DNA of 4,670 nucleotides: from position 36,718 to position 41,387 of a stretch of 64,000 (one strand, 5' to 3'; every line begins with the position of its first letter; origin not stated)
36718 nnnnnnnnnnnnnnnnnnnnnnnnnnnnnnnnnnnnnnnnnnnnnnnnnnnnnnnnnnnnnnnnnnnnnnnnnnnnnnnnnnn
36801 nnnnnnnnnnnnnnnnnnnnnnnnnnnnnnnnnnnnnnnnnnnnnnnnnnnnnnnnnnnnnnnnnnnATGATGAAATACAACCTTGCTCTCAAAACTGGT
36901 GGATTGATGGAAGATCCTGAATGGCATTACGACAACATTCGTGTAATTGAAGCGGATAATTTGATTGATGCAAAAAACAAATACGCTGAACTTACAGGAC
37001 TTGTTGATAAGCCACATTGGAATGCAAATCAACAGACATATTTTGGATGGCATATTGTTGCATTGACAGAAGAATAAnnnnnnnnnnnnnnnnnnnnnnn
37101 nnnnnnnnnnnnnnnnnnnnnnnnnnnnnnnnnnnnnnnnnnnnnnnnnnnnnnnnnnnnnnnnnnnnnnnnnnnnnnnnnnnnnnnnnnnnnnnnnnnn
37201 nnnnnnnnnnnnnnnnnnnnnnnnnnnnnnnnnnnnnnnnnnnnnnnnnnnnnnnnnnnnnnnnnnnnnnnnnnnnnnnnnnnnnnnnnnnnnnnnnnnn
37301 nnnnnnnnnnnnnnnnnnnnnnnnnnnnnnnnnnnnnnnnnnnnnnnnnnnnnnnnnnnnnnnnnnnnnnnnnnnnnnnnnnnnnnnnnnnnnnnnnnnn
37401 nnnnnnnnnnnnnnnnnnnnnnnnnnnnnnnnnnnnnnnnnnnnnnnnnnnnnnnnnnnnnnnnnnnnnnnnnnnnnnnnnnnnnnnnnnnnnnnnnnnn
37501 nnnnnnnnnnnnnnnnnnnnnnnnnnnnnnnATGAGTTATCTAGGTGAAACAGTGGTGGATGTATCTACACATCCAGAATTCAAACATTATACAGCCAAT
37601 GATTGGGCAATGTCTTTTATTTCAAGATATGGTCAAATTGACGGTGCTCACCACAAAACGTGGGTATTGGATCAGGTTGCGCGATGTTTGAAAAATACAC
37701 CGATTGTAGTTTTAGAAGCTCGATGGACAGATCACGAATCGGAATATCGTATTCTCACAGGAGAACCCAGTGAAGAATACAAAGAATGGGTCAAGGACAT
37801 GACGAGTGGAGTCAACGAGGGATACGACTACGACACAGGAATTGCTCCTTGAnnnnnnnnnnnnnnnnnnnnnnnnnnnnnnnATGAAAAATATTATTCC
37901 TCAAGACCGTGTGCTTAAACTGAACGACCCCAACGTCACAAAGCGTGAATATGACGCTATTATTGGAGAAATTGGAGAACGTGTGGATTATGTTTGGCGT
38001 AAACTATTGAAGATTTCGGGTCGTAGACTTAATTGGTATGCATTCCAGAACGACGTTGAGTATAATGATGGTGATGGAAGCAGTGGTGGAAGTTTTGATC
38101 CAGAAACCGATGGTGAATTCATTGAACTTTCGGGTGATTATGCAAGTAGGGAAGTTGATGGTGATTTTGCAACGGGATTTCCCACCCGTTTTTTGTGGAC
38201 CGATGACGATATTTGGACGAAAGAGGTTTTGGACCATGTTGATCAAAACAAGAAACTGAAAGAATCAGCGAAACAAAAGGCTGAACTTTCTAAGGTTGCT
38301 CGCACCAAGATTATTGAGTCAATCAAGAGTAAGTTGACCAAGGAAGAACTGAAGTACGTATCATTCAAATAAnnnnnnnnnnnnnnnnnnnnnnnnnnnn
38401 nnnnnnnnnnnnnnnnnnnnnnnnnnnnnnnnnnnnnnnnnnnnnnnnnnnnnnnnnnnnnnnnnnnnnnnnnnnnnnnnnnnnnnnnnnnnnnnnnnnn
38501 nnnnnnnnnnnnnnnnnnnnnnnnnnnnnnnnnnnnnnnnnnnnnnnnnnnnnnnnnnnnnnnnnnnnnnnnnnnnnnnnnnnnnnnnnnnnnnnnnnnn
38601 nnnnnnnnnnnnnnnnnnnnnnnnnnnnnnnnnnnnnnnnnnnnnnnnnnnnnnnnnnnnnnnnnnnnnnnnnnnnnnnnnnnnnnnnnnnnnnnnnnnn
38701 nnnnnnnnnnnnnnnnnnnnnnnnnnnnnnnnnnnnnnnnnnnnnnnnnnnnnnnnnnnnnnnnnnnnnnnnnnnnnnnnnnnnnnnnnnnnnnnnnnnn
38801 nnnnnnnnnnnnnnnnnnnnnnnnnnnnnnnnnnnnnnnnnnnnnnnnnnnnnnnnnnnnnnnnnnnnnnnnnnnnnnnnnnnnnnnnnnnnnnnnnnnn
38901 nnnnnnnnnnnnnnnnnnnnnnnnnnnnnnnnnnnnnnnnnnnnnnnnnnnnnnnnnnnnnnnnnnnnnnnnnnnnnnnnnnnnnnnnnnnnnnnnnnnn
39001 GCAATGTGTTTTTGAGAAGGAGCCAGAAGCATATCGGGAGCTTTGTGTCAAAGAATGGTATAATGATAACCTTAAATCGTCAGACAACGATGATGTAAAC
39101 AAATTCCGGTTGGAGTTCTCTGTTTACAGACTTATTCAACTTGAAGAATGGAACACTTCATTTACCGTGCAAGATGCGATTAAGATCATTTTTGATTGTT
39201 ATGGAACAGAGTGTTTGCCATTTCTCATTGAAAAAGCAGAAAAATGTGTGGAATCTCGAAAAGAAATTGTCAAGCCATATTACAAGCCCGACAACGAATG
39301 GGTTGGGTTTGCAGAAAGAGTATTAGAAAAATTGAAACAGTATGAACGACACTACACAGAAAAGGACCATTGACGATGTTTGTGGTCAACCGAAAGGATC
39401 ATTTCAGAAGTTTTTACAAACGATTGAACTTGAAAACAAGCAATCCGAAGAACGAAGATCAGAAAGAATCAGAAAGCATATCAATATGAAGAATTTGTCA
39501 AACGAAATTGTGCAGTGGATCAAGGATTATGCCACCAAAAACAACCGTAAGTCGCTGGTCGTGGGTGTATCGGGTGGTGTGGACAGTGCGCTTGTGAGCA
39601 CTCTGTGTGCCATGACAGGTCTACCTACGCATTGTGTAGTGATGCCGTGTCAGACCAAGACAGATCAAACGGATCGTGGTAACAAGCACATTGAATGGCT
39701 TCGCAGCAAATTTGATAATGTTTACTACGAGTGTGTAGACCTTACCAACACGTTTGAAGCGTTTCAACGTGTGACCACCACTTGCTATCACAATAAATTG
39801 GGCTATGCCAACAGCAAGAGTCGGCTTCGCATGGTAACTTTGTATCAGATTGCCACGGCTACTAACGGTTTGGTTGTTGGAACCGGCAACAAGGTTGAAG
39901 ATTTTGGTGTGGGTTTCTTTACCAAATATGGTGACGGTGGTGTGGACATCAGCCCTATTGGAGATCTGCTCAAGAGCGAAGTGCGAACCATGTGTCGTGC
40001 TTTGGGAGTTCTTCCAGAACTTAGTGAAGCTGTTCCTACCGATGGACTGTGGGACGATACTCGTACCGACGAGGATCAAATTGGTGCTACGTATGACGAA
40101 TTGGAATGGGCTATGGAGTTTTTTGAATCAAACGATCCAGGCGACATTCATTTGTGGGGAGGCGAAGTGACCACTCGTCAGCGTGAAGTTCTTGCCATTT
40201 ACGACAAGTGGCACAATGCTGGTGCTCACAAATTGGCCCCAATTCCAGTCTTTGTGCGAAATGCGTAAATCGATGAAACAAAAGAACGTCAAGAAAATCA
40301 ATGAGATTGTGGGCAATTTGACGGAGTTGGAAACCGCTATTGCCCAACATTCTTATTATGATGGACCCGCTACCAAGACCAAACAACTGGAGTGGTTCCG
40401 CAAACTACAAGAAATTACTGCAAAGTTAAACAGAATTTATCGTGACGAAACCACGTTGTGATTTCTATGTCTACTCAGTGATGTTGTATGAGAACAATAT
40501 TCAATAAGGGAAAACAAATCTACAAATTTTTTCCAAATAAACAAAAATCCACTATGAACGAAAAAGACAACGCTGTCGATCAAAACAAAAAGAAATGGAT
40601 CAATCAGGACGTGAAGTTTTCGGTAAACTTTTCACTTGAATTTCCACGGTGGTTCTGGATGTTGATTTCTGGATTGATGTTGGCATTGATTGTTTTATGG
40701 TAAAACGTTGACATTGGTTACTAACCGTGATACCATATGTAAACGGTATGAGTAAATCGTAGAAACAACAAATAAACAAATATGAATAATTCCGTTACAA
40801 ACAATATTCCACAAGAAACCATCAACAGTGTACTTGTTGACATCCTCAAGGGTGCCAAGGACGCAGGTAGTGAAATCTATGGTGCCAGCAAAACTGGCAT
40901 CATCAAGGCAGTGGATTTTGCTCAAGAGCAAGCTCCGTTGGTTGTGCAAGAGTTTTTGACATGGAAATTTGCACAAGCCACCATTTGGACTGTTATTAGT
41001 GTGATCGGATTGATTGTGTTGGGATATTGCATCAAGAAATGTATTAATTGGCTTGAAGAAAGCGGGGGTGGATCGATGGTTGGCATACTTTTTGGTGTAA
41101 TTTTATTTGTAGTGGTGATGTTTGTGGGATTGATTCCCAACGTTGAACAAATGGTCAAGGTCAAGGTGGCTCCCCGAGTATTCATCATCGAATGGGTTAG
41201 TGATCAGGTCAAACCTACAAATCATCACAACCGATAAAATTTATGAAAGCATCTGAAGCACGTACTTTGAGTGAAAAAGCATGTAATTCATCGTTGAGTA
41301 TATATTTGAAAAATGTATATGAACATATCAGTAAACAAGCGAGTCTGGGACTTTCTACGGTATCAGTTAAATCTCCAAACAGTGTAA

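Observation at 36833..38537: Family of near-identical promoter elements with a conserved 17-nt spacer in front of consecutive small genes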

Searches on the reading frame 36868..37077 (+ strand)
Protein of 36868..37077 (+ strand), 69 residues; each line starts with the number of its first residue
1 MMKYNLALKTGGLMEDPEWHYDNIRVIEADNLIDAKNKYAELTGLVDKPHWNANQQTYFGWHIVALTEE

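Call 11: search_protein_families(library=pfam, proteins=[window:36868-37077:+], max_evalue=0.01)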
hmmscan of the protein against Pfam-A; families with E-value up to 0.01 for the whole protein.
window:36868-37077:+ (69 aa): 0 families

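Call 61: search_protein_families(library=phrogs, proteins=[window:36868-37077:+], max_evalue=0.01)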
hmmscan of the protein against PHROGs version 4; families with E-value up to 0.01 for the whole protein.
window:36868-37077:+ (69 aa): 0 families

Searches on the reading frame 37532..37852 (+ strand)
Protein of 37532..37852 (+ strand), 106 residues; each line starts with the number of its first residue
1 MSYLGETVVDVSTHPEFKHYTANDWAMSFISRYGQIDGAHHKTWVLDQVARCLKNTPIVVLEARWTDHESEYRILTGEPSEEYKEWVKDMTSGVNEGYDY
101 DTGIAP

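Call 11: search_protein_families(library=pfam, proteins=[window:37532-37852:+], max_evalue=0.01)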
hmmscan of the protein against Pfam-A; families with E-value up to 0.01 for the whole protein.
window:37532-37852:+ (106 aa): 0 families

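Call 61: search_protein_families(library=phrogs, proteins=[window:37532-37852:+], max_evalue=0.01)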
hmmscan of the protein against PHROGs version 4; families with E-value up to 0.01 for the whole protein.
window:37532-37852:+ (106 aa): 1 family
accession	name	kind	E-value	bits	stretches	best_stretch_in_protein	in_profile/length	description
phrog_23179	-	unknown function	1.1e-32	113.5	1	2-106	5-114/114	-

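Call 62: find_homologous_proteins(query=window:37532-37852:+, max_evalue=0.001)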
Query window:37532-37852:+ (106 aa): 125 proteins with E <= 0.001 among 127 candidates; the best 120 are listed.
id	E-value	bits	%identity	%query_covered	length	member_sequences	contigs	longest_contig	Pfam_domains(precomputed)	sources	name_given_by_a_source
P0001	7.2e-60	217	88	100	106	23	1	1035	-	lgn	-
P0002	4.8e-41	157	68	100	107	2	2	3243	-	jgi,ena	jgi:hypothetical protein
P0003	3.2e-39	151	66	98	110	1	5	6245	-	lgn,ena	-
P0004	3.4e-39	151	66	98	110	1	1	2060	-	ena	-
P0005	2.0e-38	148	65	98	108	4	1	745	-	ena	-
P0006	6.4e-38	147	63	99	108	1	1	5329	-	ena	-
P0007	2.6e-37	145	62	99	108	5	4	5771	-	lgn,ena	-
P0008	3.3e-37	144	64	99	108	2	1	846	-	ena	-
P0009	4.4e-36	141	63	98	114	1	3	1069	-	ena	-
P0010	1.2e-34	136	59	98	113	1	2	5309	-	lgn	-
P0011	2.6e-34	135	61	99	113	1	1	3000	-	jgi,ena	-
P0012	7.0e-34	134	59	98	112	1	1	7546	-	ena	-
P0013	1.9e-32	129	56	99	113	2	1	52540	-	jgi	jgi:hypothetical protein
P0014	2.7e-32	129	58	100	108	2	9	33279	-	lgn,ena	-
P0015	4.4e-32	128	61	98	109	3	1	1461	-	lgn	-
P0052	9.1e-27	111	85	56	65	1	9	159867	-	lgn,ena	-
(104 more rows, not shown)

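Call 63: find_encoding_contigs(protein=P0052, flank=10000, max_places=4)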
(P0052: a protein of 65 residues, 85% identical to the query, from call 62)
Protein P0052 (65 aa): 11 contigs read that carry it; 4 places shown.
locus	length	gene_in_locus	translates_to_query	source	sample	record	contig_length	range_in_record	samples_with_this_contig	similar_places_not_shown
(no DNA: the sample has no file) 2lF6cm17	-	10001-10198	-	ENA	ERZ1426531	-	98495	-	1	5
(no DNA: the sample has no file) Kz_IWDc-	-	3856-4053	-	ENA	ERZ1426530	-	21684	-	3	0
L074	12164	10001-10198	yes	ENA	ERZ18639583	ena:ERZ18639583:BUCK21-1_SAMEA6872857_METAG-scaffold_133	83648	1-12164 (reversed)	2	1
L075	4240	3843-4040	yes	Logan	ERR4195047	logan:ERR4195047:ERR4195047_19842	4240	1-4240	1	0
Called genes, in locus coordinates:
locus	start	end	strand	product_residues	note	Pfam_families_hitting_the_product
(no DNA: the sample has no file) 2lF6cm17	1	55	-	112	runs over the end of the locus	PF25590:DUF7936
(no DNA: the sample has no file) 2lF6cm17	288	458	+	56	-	-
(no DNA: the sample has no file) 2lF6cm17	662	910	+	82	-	-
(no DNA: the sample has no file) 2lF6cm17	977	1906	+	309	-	PF05496:RuvB_N (weak), PF00004:AAA (weak), PF13173:AAA_14 (faint), PF05491:WHD_RuvB (weak), PF12802:MarR_2 (weak), PF13404:HTH_AsnC-type (faint), PF13412:HTH_24 (weak)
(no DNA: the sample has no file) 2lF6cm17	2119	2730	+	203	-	PF01171:ATP_bind_3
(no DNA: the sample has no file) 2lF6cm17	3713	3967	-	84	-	PF19197:DUF5872 (weak)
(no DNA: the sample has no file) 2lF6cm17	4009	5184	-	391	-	PF07282:Cas12f1-like_TNB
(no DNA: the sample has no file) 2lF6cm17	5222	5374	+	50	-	-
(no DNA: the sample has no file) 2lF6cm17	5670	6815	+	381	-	PF20530:DUF6745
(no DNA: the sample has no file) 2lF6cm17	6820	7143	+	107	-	-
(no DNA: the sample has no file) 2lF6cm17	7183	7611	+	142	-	-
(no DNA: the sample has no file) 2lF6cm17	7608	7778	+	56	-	-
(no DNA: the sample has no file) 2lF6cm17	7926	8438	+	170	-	-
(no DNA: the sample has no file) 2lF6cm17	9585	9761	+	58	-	-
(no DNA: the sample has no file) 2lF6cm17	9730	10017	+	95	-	-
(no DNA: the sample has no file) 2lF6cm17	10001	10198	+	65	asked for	-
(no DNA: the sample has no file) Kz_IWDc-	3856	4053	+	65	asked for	-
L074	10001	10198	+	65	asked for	-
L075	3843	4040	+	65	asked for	-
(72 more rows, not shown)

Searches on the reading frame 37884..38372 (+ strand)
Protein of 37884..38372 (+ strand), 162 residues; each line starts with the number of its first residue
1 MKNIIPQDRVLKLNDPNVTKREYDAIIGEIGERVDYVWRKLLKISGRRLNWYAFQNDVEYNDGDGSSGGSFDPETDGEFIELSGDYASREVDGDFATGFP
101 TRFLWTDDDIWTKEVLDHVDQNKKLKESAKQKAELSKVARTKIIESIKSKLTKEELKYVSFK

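Call 11: search_protein_families(library=pfam, proteins=[window:37884-38372:+], max_evalue=0.01)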
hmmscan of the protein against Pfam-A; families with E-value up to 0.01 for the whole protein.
window:37884-38372:+ (162 aa): 0 families

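Call 17: find_related_loci(query=window:37884-38372:+, collection=viral_contigs, flank=5000)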
Query window:37884-38372:+ (162 aa) in viral_contigs; peptide patterns used: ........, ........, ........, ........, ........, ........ (x = any residue, [..] = any of these).
5 stretches matched a pattern, but none encodes a relative of the query by tblastn (E <= 1e-3).

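Call 18: find_encoding_contigs(protein=window:37884-38372:+, flank=10000, max_places=6)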
Protein window:37884-38372:+ (162 aa): no gene with exactly this product is on record in the collection.

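Call 20: search_dna_similar(query=window:37884-38372:+, collection=phages, mode=protein, max_evalue=0.001, max_rows=10)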
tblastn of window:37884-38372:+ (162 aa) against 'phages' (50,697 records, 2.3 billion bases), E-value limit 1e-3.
No match.

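Call 61: search_protein_families(library=phrogs, proteins=[window:37884-38372:+], max_evalue=0.01)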
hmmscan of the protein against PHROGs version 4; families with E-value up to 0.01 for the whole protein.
window:37884-38372:+ (162 aa): 0 families

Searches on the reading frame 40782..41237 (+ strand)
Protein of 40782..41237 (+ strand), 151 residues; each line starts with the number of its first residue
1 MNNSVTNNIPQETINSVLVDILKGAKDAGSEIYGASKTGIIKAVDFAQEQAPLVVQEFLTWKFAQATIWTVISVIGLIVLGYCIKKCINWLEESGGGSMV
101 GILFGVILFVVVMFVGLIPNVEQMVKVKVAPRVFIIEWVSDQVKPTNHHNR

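Call 61: search_protein_families(library=phrogs, proteins=[window:40782-41237:+], max_evalue=0.01)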
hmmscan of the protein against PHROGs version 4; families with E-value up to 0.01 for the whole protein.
window:40782-41237:+ (151 aa): 2 families
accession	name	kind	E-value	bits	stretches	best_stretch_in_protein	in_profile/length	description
phrog_3054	-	unknown function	1.4e-16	62.3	1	12-144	3-137/137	-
phrog_23747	-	unknown function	0.00029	22.1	1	55-141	35-123/127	-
